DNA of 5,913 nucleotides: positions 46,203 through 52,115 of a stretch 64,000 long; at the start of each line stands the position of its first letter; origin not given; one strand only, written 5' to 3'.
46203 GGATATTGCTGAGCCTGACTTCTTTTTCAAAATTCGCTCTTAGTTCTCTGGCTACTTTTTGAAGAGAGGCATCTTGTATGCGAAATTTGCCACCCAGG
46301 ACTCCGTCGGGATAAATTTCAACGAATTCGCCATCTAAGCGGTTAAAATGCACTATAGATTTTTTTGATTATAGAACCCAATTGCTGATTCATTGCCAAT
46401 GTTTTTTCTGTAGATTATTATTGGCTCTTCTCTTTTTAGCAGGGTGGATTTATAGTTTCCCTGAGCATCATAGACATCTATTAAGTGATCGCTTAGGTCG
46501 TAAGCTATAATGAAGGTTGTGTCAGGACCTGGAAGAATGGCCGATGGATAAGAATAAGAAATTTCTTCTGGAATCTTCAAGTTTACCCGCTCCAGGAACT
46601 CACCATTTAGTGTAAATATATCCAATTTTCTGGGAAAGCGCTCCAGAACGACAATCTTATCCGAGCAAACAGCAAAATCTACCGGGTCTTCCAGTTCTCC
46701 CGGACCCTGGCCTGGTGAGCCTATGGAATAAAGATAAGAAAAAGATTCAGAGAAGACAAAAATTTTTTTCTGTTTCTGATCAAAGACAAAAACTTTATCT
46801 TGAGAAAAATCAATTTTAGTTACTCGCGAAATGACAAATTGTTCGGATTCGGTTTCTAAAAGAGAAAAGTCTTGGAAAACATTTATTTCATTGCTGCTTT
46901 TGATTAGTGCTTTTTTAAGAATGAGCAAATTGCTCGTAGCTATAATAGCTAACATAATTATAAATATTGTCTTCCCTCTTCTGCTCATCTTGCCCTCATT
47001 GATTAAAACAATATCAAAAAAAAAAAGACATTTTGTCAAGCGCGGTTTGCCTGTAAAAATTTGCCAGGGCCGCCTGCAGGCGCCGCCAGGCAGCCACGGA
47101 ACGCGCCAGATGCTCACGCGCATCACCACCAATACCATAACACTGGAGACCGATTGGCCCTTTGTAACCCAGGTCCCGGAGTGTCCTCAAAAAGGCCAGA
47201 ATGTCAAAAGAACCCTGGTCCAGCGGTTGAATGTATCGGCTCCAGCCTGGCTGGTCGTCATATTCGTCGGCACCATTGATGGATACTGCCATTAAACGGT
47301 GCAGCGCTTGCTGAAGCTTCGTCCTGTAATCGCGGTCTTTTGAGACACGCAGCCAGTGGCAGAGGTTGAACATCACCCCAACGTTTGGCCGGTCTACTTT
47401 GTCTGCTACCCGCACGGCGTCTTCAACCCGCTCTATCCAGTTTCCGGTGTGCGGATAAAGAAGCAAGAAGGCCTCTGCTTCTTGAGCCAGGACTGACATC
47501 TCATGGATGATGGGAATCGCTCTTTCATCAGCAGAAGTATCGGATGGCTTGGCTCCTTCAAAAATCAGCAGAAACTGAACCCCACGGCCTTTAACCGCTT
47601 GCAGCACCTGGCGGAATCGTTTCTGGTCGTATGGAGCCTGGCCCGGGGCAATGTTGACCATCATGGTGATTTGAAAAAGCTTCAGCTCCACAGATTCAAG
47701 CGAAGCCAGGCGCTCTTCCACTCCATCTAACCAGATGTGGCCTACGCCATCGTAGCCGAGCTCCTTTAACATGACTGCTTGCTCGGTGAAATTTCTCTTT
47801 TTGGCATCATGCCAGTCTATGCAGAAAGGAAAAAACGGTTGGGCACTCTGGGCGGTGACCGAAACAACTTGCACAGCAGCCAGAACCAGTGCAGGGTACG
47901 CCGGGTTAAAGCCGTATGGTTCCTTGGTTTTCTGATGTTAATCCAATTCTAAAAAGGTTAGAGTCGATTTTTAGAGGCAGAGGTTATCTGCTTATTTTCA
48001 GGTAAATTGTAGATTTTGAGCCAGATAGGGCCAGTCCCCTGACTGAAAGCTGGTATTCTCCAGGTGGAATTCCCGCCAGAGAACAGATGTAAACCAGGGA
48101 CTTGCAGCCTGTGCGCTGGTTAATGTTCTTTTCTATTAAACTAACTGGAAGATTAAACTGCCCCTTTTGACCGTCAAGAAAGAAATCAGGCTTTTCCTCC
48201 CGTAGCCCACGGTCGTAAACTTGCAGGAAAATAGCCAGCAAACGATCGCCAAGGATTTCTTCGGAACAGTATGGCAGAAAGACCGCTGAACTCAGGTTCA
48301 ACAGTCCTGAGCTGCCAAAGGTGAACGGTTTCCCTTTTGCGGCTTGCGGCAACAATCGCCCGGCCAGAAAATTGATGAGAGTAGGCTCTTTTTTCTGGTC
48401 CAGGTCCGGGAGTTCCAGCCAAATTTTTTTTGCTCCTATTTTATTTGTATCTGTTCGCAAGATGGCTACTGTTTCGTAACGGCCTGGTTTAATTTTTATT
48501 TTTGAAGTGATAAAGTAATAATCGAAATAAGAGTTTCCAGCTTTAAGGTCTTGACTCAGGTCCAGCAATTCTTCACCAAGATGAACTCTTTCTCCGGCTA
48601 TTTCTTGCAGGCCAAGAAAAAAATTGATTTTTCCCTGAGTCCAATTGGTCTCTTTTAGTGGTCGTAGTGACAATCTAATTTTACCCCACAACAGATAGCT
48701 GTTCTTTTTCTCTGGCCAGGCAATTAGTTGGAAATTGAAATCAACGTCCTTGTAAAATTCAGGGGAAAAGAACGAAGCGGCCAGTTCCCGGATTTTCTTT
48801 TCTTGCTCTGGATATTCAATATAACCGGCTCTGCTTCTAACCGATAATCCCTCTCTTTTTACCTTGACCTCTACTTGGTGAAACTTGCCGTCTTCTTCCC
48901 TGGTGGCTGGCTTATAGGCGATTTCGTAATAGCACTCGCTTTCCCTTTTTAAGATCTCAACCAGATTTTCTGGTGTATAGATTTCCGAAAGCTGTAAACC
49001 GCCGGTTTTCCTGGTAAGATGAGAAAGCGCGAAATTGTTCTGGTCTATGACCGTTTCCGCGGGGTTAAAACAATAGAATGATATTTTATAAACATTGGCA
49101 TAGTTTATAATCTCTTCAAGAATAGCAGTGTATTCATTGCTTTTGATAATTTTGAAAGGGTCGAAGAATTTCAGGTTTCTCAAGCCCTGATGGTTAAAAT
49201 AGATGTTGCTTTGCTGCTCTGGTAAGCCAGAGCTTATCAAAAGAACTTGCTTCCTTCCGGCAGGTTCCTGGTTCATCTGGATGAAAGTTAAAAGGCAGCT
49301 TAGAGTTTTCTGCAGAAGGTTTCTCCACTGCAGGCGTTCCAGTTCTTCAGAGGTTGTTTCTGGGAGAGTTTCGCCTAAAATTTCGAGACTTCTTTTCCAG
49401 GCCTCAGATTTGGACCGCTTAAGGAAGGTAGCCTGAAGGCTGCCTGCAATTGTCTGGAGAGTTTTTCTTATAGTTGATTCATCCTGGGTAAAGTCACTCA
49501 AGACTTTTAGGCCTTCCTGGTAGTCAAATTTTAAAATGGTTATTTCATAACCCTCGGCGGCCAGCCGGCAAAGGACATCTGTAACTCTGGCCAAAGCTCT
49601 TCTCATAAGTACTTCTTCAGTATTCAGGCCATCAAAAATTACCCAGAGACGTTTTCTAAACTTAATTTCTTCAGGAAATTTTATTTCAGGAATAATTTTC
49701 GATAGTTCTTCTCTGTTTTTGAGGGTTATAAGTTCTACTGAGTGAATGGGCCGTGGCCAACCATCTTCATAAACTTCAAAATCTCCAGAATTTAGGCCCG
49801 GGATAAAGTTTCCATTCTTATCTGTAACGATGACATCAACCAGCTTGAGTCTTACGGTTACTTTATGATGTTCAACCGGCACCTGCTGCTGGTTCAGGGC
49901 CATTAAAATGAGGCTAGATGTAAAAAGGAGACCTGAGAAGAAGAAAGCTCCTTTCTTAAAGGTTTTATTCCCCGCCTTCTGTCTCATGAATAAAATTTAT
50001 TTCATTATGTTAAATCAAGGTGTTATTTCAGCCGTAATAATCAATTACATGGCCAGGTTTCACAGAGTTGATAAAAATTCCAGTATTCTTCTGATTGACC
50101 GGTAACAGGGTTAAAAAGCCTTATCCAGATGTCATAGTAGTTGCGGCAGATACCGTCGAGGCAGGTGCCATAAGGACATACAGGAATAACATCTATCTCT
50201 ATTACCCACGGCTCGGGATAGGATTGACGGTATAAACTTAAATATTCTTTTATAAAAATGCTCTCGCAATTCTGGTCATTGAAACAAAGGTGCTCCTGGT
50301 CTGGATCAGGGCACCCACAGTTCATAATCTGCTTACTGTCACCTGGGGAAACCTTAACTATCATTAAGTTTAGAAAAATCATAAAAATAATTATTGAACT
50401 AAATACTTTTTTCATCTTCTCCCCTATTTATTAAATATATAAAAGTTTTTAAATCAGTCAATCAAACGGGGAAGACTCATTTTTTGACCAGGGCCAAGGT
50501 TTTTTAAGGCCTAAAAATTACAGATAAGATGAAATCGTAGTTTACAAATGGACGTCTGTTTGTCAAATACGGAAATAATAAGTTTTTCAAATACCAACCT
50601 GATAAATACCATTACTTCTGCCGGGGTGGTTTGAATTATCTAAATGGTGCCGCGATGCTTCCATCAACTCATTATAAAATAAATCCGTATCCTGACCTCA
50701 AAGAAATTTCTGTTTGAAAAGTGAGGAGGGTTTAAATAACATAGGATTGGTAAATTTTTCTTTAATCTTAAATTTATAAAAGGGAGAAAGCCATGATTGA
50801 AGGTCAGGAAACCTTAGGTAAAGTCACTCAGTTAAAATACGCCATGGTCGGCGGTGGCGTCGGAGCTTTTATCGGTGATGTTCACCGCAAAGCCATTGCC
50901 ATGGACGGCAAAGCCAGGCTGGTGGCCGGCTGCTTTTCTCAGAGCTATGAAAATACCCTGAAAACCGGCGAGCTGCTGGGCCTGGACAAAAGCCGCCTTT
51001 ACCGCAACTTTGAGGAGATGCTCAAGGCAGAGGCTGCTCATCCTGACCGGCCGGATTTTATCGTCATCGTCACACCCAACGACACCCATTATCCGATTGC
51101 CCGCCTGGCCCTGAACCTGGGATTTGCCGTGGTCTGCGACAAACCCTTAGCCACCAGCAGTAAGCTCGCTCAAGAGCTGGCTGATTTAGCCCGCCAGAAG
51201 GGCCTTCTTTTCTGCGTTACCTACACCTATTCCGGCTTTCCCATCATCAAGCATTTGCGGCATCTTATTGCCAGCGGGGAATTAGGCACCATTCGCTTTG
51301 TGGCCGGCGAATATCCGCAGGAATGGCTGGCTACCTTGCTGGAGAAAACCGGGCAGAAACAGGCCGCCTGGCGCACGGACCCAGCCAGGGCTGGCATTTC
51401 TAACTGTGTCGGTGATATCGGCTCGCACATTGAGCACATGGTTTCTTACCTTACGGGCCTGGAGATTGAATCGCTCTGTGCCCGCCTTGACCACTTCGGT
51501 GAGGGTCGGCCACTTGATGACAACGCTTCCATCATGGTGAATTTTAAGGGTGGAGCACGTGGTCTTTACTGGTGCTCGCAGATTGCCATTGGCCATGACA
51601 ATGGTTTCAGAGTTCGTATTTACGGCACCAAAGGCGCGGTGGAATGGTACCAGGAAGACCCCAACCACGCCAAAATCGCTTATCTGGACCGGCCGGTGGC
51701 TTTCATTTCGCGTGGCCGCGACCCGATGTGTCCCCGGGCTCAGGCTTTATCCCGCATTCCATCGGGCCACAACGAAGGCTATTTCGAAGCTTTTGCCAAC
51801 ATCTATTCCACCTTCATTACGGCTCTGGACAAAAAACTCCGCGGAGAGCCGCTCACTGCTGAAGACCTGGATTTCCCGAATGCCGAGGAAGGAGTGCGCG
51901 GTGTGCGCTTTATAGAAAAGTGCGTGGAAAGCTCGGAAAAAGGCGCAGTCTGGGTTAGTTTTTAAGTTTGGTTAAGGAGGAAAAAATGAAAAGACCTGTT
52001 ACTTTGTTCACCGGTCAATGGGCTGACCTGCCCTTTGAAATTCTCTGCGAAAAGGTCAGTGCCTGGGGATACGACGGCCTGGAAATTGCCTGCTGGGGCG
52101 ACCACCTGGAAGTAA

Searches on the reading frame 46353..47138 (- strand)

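Call 71: search_protein_families(library=pfam, proteins=[window:46353-47138:-], max_evalue=0.00001)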
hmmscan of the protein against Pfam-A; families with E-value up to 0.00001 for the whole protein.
window:46353-47138:- (261 aa): 1 family
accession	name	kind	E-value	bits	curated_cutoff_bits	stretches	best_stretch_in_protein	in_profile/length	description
PF17170.10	DUF5128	-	2.1e-17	63.7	22.9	1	88-189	27-132/321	6-bladed beta-propeller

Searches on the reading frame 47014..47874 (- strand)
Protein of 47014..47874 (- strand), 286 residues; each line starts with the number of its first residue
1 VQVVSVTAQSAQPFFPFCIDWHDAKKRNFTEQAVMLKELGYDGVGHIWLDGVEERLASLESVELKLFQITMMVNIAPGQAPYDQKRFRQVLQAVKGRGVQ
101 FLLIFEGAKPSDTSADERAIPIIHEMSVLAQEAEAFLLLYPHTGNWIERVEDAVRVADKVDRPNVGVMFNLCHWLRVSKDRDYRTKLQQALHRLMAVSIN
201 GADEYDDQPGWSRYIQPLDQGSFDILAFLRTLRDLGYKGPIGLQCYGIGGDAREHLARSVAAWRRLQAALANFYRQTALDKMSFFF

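Call 71: search_protein_families(library=pfam, proteins=[window:47014-47874:-], max_evalue=0.00001)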
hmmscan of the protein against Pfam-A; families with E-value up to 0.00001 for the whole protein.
window:47014-47874:- (286 aa): 1 family
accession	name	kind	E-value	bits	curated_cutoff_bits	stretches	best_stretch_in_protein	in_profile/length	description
PF01261.30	AP_endonuc_2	-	2.6e-17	63.8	31.1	1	37-262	5-244/249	Xylose isomerase-like TIM barrel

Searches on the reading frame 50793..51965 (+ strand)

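Call 71: search_protein_families(library=pfam, proteins=[window:50793-51965:+], max_evalue=0.00001)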
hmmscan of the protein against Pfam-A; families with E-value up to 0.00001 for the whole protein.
window:50793-51965:+ (390 aa): 3 families
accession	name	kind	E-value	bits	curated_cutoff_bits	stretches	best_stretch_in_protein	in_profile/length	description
PF22725.1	GFO_IDH_MocA_C3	-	2.1e-26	92.8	27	1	153-283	2-123/124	GFO/IDH/MocA C-terminal domain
PF02894.22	GFO_IDH_MocA_C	-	3.8e-19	69.8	22.9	1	157-389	2-217/218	Oxidoreductase family, C-terminal alpha/beta domain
PF01408.29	GFO_IDH_MocA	-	5.9e-19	69.4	24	1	15-143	2-119/120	Oxidoreductase family, NAD-binding Rossmann fold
